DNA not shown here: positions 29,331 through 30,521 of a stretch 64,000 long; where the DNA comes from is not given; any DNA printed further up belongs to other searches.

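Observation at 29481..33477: Candidate pathway for an opine-like phospho-substituent (e.g. N-carboxyethyl-ethanolamine phosphate) on a surface glycan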

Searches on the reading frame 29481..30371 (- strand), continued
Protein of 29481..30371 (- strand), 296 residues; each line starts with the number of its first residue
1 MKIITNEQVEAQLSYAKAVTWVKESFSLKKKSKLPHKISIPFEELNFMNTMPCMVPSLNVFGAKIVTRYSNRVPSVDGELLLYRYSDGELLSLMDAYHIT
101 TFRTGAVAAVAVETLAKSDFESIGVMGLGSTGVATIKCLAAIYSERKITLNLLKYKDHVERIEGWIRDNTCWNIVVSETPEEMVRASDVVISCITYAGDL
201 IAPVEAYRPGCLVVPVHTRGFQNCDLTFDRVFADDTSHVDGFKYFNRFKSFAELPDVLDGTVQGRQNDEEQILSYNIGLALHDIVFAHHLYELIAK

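Call 41: search_protein_families(library=pfam, proteins=[L040:8903-9979:+, L040:11073-12212:+, L075:11097-12215:+, L022:8589-9509:+, L044:6090-6986:+, L079:9102-10004:+, L051:8166-10001:+, L064:7159-8982:+, L034:8020-9714:-, L034:10988-11752:+], max_evalue=0.001)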
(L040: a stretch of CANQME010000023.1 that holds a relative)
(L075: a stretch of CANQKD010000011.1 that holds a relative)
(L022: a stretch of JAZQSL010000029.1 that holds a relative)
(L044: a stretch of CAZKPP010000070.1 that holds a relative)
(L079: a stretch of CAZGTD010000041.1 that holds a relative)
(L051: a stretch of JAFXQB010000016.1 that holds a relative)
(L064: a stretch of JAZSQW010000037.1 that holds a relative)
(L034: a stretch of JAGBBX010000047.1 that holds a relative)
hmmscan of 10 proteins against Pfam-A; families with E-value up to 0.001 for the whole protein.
L040:8903-9979:+ (358 aa): 1 family
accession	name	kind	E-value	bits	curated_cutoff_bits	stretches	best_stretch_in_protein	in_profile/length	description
PF00266.25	Aminotran_5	-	2.5e-16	60.1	21.5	1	32-314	42-333/371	Aminotransferase class-V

L040:11073-12212:+ (379 aa): 3 families
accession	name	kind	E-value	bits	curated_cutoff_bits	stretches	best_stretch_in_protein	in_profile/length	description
PF02317.23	Octopine_DH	-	5e-27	95.2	30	1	185-340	2-149/150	NAD/NADP octopine/nopaline dehydrogenase, alpha-helical domain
PF02558.23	ApbA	-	8.8e-06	25.8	22.2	1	10-104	1-94/150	Ketopantoate reductase PanE/ApbA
PF01210.29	NAD_Gly3P_dh_N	-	8e-05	23.1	23.1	1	10-104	2-97/158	NAD-dependent glycerol-3-phosphate dehydrogenase N-terminus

L075:11097-12215:+ (372 aa): 6 families
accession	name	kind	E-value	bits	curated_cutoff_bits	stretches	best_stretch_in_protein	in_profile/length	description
PF02317.23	Octopine_DH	-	1.1e-28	100.6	30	1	178-333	2-149/150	NAD/NADP octopine/nopaline dehydrogenase, alpha-helical domain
PF02558.23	ApbA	-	5.1e-08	33.1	22.2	1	3-99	1-96/150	Ketopantoate reductase PanE/ApbA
PF01210.29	NAD_Gly3P_dh_N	-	1.6e-06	28.6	23.1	1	2-96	1-96/158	NAD-dependent glycerol-3-phosphate dehydrogenase N-terminus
PF03807.23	F420_oxidored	-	7.2e-05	23.7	21.6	1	3-90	2-80/94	NADP oxidoreductase coenzyme F420-dependent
PF00070.33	Pyr_redox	-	0.00021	22.1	22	1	2-41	1-42/82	Pyridine nucleotide-disulphide oxidoreductase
PF07992.20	Pyr_redox_2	-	0.00045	20.2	26.1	1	2-42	144-186/291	Pyridine nucleotide-disulphide oxidoreductase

L022:8589-9509:+ (306 aa): 2 families
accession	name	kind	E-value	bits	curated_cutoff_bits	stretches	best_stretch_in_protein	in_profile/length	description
PF00849.27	PseudoU_synth_2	-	7.9e-35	120.8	26.8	1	88-238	1-151/152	RNA pseudouridylate synthase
PF13275.11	S4_2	-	6.6e-05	23.2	24.6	1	18-68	12-59/65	S4 domain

L044:6090-6986:+ (298 aa): 2 families
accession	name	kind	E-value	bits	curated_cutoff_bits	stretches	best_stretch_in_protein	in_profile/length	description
PF01729.25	QRPTase_C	-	7.6e-58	195.4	23.1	1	127-295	1-169/169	Quinolinate phosphoribosyl transferase, C-terminal domain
PF02749.22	QRPTase_N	-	2.9e-21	75.9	27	1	40-125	1-82/82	Quinolinate phosphoribosyl transferase, N-terminal domain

L079:9102-10004:+ (300 aa): 2 families
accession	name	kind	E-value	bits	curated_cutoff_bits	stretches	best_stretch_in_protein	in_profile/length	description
PF01729.25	QRPTase_C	-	1.3e-57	194.7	23.1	1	129-297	1-169/169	Quinolinate phosphoribosyl transferase, C-terminal domain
PF02749.22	QRPTase_N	-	1.2e-21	77.2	27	1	42-127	1-82/82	Quinolinate phosphoribosyl transferase, N-terminal domain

L051:8166-10001:+ (611 aa): 4 families
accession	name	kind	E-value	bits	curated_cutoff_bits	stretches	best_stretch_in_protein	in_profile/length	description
PF00266.25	Aminotran_5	-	7.9e-20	71.6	21.5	1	280-530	41-299/371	Aminotransferase class-V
PF12804.13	NTP_transf_3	-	9.8e-10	39.3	27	1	5-93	1-80/160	MobA-like NTP transferase domain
PF00155.27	Aminotran_1_2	-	3.1e-06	27.1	19.7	1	293-536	59-301/361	Aminotransferase class I and II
PF00483.29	NTP_transferase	-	6.7e-05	23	21.2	1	5-73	2-72/245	Nucleotidyl transferase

L064:7159-8982:+ (607 aa): 4 families
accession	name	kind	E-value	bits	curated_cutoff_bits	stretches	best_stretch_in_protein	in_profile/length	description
PF14305.11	ATPgrasp_TupA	-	1.2e-54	185.8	25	1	363-603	1-241/241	TupA-like ATPgrasp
PF00535.33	Glycos_transf_2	-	3.1e-42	144.8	23.3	1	5-147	1-150/168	Glycosyl transferase family 2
PF10111.15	Glyco_tranf_2_2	-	1.1e-13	51.8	27.3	1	5-112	1-117/276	Glycosyltransferase like family 2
PF13641.12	Glyco_tranf_2_3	-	7.3e-07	29.9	27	1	4-102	3-107/230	Glycosyltransferase like family 2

L034:8020-9714:- (564 aa): 2 families
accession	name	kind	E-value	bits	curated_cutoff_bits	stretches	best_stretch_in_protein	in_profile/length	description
PF07719.23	TPR_2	-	7.2e-05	23.1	27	0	186-204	6-24/34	Tetratricopeptide repeat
PF13176.12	TPR_7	-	0.0009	19.6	27.9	0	103-120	1-18/36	Tetratricopeptide repeat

L034:10988-11752:+ (254 aa): 2 families
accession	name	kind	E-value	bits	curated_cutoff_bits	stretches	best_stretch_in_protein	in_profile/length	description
PF05140.19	ResB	-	2.1e-10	40.4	24.6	1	101-213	150-272/486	ResB-like family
PF01925.25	TauE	-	0.00039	20.6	32.6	1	21-123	42-145/237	Sulfite exporter TauE/SafE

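Call 43: search_protein_families(library=pfam, proteins=[L051:5736-7037:+, L051:7045-8169:+, L051:11638-13500:+, L040:4401-5120:+, L040:5200-6759:+, L040:12931-13611:+, L040:13707-14747:+, L040:14948-16150:+, L075:6367-7056:+, L075:12234-13574:+], max_evalue=0.001)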
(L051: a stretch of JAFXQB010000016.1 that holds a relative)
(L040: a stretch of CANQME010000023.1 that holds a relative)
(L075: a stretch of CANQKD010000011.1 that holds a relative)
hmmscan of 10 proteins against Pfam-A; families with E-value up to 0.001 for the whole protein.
L051:5736-7037:+ (433 aa): 2 families
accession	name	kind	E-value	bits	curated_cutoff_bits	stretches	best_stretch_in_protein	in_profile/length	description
PF13714.12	PEP_mutase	-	2.7e-51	174.9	31.5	1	149-407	1-240/240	Phosphoenolpyruvate phosphomutase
PF01467.32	CTP_transf_like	-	1.2e-12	48.6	21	1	12-130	7-129/133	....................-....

L051:7045-8169:+ (374 aa): 2 families
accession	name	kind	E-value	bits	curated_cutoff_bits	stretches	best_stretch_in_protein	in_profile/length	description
PF02775.26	TPP_enzyme_C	-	1e-20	74.5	21.9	1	207-344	3-151/151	Thiamine pyrophosphate enzyme, C-terminal TPP binding domain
PF02776.23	TPP_enzyme_N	-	1.2e-13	51.4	26.8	1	7-116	7-110/119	Thiamine pyrophosphate enzyme, N-terminal TPP binding domain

L051:11638-13500:+ (620 aa): 0 families

L040:4401-5120:+ (239 aa): 1 family
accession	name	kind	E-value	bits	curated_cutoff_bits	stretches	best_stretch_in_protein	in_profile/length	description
PF02357.24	NusG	-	0.00022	22.1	22.2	1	2-97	2-88/93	Transcription termination factor nusG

L040:5200-6759:+ (519 aa): 2 families
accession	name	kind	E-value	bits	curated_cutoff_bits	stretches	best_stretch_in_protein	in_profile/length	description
PF02397.22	Bac_transf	-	2.7e-64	216.4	27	1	324-513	1-178/179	Bacterial sugar transferase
PF13727.12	CoA_binding_3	-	1.3e-07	32.3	25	1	76-178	15-112/175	CoA-binding domain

L040:12931-13611:+ (226 aa): 1 family
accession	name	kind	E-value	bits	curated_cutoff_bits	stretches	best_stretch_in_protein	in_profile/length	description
PF22725.1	GFO_IDH_MocA_C3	-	0.00096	19.6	27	0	38-148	7-123/124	GFO/IDH/MocA C-terminal domain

L040:13707-14747:+ (346 aa): 3 families
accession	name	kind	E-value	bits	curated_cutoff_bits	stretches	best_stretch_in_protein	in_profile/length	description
PF00535.33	Glycos_transf_2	-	1.5e-38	132.8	23.3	1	16-187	1-165/168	Glycosyl transferase family 2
PF10111.15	Glyco_tranf_2_2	-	6.9e-15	55.7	27.3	1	16-118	1-107/276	Glycosyltransferase like family 2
PF13641.12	Glyco_tranf_2_3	-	8.3e-12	46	27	1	13-119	1-114/230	Glycosyltransferase like family 2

L040:14948-16150:+ (400 aa): 0 families

L075:6367-7056:+ (229 aa): 1 family
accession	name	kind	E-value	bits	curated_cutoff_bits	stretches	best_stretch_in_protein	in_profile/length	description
PF02397.22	Bac_transf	-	2.4e-57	193.8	27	1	40-224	1-178/179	Bacterial sugar transferase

L075:12234-13574:+ (446 aa): 3 families
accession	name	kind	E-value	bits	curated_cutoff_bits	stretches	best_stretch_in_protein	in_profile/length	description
PF01467.32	CTP_transf_like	-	4.7e-18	66.1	21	1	7-128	1-133/133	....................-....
PF01408.29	GFO_IDH_MocA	-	2.3e-13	51.3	24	1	151-241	20-117/120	Oxidoreductase family, NAD-binding Rossmann fold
PF03447.22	NAD_binding_3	-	0.00099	20.2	24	0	145-239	11-112/116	Homoserine dehydrogenase, NAD binding domain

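Call 61: search_protein_families(library=pfam, proteins=[L024:15940-17157:-, L024:17168-18157:-, L024:19037-19459:-, L024:19466-20194:-, L024:13845-15122:-, L022:14793-16004:-, L022:11185-12630:-, L064:1728-2717:+, L064:2714-3814:+, L064:4262-4873:+], max_evalue=0.001)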
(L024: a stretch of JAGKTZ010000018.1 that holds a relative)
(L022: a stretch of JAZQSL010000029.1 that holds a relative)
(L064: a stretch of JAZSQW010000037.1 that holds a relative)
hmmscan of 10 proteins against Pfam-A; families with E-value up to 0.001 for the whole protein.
L024:15940-17157:- (405 aa): 3 families
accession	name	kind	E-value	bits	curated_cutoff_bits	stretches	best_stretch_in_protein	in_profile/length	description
PF01041.23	DegT_DnrJ_EryC1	-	1.2e-94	318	19.8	1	14-399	2-358/360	DegT/DnrJ/EryC1/StrS aminotransferase family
PF00155.27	Aminotran_1_2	-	1.5e-09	38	19.7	1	18-129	25-151/361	Aminotransferase class I and II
PF01053.26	Cys_Met_Meta_PP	-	3.2e-06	26.4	27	1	35-129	51-142/381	Cys/Met metabolism PLP-dependent enzyme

L024:17168-18157:- (329 aa): 4 families
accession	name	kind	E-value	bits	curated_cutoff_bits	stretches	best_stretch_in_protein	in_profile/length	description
PF00535.33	Glycos_transf_2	-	9.2e-27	94.5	23.3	1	8-147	2-137/168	Glycosyl transferase family 2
PF13641.12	Glyco_tranf_2_3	-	1.6e-19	71.2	27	1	6-227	3-225/230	Glycosyltransferase like family 2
PF13632.12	Glyco_trans_2_3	-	2e-05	24.9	27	1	88-281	1-182/198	Glycosyl transferase family group 2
PF10111.15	Glyco_tranf_2_2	-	0.0007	19.6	27.3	0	8-100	2-96/276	Glycosyltransferase like family 2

L024:19037-19459:- (140 aa): 1 family
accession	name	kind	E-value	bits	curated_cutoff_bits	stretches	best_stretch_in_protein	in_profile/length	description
PF01467.32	CTP_transf_like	-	2.4e-21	76.7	21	1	10-137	1-133/133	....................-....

L024:19466-20194:- (242 aa): 1 family
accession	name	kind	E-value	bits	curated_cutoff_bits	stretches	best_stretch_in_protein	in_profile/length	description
PF01522.26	Polysacc_deac_1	-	1.7e-23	83.3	23.1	1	48-170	5-123/124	Polysaccharide deacetylase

L024:13845-15122:- (425 aa): 2 families
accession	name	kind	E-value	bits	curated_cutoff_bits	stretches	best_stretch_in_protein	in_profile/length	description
PF13289.12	SIR2_2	-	1e-09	39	24.5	1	170-331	3-111/141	SIR2-like domain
PF16263.11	DUF4917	-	0.00034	20.6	28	1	171-341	123-276/311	Domain of unknown function (DUF4917)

L022:14793-16004:- (403 aa): 10 families
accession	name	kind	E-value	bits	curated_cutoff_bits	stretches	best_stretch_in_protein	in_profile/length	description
PF04432.18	FrhB_FdhB_C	-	2.3e-21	76.7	23.3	1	160-324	5-143/150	Coenzyme F420 hydrogenase/dehydrogenase, beta subunit C terminus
PF12838.12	Fer4_7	-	3e-08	34.5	27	1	14-61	1-50/52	4Fe-4S dicluster domain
PF14697.11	Fer4_21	-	1.8e-06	28.4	35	0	4-30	30-57/59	4Fe-4S dicluster domain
PF13187.11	Fer4_9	-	5.1e-06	26.9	27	1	14-61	1-49/52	4Fe-4S dicluster domain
PF13183.11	Fer4_8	-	1.8e-05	25.6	27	0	48-71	4-28/68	4Fe-4S dicluster domain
PF12837.12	Fer4_6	-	4.3e-05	23.7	25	1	42-61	2-21/24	4Fe-4S binding domain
PF13237.11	Fer4_10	-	5.4e-05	23.5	25.5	1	43-68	3-22/53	4Fe-4S dicluster domain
PF12797.12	Fer4_2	-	5.9e-05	23.2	24.5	1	41-61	2-22/22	4Fe-4S binding domain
PF13484.11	Fer4_16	-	6.9e-05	24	30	0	49-62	2-15/66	4Fe-4S double cluster binding domain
PF00037.32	Fer4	-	0.00023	21.3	21.1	1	42-60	1-19/24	4Fe-4S binding domain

L022:11185-12630:- (481 aa): 2 families
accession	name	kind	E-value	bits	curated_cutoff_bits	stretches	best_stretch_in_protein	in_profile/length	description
PF01041.23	DegT_DnrJ_EryC1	-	3.3e-71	240.8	19.8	1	20-350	7-284/360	DegT/DnrJ/EryC1/StrS aminotransferase family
PF00155.27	Aminotran_1_2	-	0.00028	20.6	19.7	1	40-140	44-142/361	Aminotransferase class I and II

L064:1728-2717:+ (329 aa): 1 family
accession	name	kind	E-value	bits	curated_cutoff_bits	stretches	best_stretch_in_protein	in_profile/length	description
PF04991.19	LicD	-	2.1e-34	120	22.6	1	93-294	1-227/227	LicD family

L064:2714-3814:+ (366 aa): 3 families
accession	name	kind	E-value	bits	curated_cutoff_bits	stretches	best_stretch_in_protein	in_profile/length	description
PF00266.25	Aminotran_5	-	3.8e-25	89.1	21.5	1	31-347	39-371/371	Aminotransferase class-V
PF01053.26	Cys_Met_Meta_PP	-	1.7e-07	30.6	27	1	24-187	43-196/381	Cys/Met metabolism PLP-dependent enzyme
PF00155.27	Aminotran_1_2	-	7.4e-06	25.8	19.7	1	59-351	70-361/361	Aminotransferase class I and II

L064:4262-4873:+ (203 aa): 1 family
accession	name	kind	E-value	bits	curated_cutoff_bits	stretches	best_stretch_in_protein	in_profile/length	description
PF00132.30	Hexapep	-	7.1e-05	22.8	27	1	133-168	1-36/36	Bacterial transferase hexapeptide (six repeats)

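Call 62: search_solved_structures(query=L040:8903-9979:+, max_evalue=0.00001)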
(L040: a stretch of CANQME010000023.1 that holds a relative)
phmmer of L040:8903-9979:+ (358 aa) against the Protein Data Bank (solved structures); distinct sequences matched with E-value up to 0.00001: 34.
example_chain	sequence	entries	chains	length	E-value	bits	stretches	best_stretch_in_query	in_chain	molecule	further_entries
3f0h_A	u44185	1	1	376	7.6e-194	647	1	1-357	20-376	Aminotransferase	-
2dr1_A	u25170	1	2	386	6.7e-30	107.8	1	4-350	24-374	386aa long hypothetical serine aminotransferase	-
1iug_A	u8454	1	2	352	2.2e-26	96.2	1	5-251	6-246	putative aspartate aminotransferase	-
9os7_A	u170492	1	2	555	2.8e-24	89.3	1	2-258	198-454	Methionine--tRNA ligase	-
9kk8_A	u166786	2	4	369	4.5e-24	88.6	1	4-349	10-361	2-aminoethylphosphonate--pyruvate transaminase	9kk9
9kka_A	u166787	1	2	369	3e-23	85.9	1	4-349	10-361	2-aminoethylphosphonate--pyruvate transaminase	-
3zrp_A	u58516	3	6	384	8.3e-21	77.9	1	4-348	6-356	SERINE-PYRUVATE AMINOTRANSFERASE (AGXT)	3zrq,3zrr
7e7g_A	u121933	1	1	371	3.8e-20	75.7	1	29-342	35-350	2-aminoethylphosphonate--pyruvate transaminase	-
6pd1_A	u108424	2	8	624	8.4e-20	74.6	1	45-247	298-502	Nucleotidyl transferase/aminotransferase, class V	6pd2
2yri_A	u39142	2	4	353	2.4e-19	73.1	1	48-334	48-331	Aminotransferase, class V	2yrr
6pk1_A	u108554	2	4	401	4.2e-19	72.3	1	6-336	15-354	Serine--glyoxylate aminotransferase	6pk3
1m32_A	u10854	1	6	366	2.2e-18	69.9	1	41-349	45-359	2-aminoethylphosphonate-pyruvate aminotransferase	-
2huf_A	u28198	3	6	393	2.7e-18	69.6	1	57-221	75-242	Alanine glyoxylate aminotransferase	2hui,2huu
2ch1_A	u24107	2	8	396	3.1e-18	69.4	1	7-218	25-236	3-HYDROXYKYNURENINE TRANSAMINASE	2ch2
1vjo_A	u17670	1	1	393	7.4e-17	64.9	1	36-348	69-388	alanine--glyoxylate aminotransferase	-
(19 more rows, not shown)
